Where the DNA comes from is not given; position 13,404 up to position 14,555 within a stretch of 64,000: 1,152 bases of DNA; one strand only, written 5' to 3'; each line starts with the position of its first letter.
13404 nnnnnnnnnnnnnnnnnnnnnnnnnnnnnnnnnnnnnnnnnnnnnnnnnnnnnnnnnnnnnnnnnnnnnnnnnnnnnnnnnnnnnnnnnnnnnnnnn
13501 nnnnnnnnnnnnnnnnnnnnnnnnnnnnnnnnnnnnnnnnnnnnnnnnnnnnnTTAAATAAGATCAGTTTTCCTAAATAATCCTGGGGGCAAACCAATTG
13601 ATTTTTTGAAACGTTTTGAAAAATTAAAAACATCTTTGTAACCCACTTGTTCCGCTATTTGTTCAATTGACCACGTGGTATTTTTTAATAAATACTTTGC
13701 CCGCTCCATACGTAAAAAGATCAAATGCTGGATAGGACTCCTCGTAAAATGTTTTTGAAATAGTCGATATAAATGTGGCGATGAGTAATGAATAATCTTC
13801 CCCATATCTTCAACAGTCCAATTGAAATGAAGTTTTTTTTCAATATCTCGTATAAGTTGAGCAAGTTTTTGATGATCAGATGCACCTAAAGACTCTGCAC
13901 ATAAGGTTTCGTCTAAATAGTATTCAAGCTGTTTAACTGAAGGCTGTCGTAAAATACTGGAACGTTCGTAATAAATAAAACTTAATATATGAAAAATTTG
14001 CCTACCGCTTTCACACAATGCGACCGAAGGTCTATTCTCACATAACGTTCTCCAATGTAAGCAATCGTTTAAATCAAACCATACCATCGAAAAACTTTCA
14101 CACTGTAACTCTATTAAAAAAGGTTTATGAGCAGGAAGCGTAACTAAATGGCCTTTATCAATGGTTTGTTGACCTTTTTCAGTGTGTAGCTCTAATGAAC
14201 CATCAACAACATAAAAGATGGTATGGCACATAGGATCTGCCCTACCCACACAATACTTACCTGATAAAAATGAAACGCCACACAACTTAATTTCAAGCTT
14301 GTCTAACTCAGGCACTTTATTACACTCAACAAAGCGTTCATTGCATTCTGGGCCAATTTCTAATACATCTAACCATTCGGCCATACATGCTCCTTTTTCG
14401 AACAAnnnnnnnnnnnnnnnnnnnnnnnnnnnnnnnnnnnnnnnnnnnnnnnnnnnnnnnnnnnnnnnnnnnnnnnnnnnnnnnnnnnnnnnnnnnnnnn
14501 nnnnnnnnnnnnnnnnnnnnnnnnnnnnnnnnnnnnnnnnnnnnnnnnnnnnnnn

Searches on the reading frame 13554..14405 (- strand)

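Call 50: search_protein_families(library=pfam, proteins=[window:13554-14405:-], max_evalue=0.001)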
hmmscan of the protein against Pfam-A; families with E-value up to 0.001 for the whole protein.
window:13554-14405:- (283 aa): 2 families
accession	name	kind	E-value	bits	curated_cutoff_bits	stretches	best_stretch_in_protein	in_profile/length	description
PF12833.13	HTH_18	-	4.2e-19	69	33.6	1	203-279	3-79/80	Helix-turn-helix domain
PF00165.29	HTH_AraC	-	1.1e-17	64.2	26.6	2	241-278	2-41/42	Bacterial regulatory helix-turn-helix proteins, AraC family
